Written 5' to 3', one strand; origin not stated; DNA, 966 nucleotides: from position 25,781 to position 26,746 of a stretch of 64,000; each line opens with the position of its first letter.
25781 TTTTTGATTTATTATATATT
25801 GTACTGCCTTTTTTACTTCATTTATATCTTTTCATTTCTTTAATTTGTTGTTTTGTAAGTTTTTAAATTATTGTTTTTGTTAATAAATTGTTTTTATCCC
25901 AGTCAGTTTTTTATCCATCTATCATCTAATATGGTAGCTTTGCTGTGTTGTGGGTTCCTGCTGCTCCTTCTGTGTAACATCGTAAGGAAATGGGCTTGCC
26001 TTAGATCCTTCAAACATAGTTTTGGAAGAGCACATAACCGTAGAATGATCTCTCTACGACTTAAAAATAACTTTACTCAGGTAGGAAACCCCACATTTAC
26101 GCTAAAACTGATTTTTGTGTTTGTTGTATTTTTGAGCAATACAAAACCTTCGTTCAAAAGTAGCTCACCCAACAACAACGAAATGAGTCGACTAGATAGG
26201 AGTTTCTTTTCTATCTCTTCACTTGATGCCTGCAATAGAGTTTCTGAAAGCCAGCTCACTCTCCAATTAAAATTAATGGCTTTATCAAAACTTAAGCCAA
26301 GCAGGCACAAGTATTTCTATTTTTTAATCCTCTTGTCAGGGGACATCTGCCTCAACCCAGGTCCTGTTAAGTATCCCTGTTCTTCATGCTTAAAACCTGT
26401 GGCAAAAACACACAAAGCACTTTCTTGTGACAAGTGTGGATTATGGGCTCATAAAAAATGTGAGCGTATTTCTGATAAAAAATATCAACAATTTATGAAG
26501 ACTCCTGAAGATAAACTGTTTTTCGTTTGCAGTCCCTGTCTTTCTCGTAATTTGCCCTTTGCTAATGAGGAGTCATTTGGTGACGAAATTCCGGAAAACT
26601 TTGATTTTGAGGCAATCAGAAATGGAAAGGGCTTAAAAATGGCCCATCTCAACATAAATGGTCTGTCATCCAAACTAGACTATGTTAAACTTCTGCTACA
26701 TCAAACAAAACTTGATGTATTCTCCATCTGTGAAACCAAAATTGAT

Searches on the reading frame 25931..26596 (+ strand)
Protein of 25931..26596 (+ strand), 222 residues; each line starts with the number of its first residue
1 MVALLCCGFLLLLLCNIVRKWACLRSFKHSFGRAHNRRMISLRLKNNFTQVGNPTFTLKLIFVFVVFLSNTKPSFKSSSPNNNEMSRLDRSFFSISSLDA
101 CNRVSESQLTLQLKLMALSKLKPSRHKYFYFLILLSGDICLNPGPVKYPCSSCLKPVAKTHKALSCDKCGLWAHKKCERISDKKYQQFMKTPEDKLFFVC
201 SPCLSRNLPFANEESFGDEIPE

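Call 33: find_homologous_proteins(query=window:25931-26596:+, max_evalue=0.01)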
Query seq(222 aa) (222 aa): 13 proteins with E <= 0.01 among 145 candidates.
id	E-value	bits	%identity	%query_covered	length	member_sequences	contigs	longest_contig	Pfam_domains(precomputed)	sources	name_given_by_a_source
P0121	2.8e-58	215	63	72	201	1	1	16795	PF27108.1,PF00628.36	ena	-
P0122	3.4e-53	198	65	59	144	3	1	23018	PF27108.1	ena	-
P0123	6.0e-51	191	62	66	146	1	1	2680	-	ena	-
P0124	1.5e-50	190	55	77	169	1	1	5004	-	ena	-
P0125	3.7e-47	179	59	64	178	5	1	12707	-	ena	-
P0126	1.9e-36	144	53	67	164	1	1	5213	-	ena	-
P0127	4.3e-33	133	53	63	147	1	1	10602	-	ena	-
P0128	9.5e-21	92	53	45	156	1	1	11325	-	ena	-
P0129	1.1e-20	92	46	43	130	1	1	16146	-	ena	-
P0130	7.0e-19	86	49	44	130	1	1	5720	-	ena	-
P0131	2.7e-15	74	54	37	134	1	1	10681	-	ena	-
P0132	9.6e-9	53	52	21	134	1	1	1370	PF27108.1,PF00628.36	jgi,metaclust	metaclust:\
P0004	8.9e-7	47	82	15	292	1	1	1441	PF14529.13,PF03372.30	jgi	jgi:exonuclease III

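Call 35: find_encoding_contigs(protein=P0121, flank=6000, max_places=3)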
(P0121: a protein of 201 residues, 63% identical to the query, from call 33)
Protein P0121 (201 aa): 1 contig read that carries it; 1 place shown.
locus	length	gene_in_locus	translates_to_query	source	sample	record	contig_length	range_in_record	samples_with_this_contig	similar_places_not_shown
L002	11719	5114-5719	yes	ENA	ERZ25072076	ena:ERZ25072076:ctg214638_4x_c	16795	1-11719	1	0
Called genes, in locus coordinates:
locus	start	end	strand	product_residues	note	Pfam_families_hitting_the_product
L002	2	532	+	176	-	?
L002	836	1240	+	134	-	-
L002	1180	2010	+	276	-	-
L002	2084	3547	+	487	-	PF00078:RVT_1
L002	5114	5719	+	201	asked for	PF27108:PHD_Pygo (weak), PF00628:PHD (weak)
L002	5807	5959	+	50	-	-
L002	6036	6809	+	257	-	-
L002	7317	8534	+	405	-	PF00078:RVT_1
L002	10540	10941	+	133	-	-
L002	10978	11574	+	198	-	PF14529:Exo_endo_phos_2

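Call 36: find_encoding_contigs(protein=P0129, flank=6000, max_places=3)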
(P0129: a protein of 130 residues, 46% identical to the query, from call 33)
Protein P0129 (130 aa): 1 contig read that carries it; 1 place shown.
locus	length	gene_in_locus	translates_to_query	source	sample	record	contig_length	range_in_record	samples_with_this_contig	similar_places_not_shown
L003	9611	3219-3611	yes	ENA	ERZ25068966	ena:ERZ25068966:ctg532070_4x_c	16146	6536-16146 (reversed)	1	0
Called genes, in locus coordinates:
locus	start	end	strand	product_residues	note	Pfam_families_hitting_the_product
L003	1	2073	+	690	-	?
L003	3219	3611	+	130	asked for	-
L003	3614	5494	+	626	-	PF27108:PHD_Pygo, PF03372:Exo_endo_phos, PF14529:Exo_endo_phos_2 (weak)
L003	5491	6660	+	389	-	PF00078:RVT_1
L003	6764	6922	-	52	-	-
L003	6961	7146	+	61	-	-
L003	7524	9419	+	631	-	PF27108:PHD_Pygo, PF03372:Exo_endo_phos, PF14529:Exo_endo_phos_2 (weak)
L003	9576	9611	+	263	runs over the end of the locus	PF00078:RVT_1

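Call 37: find_encoding_contigs(protein=P0125, flank=6000, max_places=3)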
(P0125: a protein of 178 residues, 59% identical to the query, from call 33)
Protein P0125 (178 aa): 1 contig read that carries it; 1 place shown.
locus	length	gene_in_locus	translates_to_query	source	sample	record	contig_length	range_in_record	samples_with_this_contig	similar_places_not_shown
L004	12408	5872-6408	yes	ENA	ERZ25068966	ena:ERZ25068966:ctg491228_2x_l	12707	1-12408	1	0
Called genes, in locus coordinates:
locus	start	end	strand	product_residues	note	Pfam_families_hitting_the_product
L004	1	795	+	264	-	?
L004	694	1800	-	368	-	-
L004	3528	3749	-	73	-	-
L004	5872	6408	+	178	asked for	-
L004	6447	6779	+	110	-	-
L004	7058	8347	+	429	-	-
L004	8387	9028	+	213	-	PF00078:RVT_1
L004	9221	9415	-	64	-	-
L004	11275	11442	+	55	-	-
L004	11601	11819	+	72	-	-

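Call 38: find_encoding_contigs(protein=P0127, flank=6000, max_places=3)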
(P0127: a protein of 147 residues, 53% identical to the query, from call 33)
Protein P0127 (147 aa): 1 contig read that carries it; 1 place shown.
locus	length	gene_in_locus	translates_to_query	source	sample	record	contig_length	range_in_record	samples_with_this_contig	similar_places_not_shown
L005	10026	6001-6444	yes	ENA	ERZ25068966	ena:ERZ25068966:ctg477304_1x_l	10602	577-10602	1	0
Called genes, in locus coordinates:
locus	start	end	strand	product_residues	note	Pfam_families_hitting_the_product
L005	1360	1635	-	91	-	-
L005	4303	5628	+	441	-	PF17921:Integrase_H2C2, PF00665:rve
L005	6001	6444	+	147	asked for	-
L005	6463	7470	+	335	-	PF00078:RVT_1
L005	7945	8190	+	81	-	-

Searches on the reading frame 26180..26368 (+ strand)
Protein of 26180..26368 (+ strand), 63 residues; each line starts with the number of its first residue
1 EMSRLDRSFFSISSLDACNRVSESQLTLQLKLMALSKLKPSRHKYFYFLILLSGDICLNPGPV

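Call 54: search_protein_representatives(alignment_id=A3)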
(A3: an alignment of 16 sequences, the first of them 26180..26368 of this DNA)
Query: 16 sequences, 63 profile positions. Proteins with E-value up to 0.001 (for the whole library): 592; up to 1e-10: 192; up to 1e-30: 0. The best 150 are listed.
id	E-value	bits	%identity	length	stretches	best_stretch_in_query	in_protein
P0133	1.1e-20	89.9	-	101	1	1-63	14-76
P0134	1.2e-20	89.7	-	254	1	3-63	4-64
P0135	1.7e-20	89.2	-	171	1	2-63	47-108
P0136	4.4e-20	87.9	-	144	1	4-63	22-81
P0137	4.9e-20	87.8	-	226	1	2-63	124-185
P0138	1.5e-19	86.2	-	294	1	2-63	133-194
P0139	2.3e-19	85.6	-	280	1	4-63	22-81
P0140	3.0e-19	85.3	-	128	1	1-63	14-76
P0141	3.5e-19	85.0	-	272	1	2-63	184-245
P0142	9.5e-19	83.7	-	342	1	2-63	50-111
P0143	9.5e-19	83.6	-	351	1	2-63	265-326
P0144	1.1e-18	83.5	-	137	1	2-63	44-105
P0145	1.5e-18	83.0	-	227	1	3-62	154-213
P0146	1.5e-18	83.0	-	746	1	1-63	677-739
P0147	1.9e-18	82.7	-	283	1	1-61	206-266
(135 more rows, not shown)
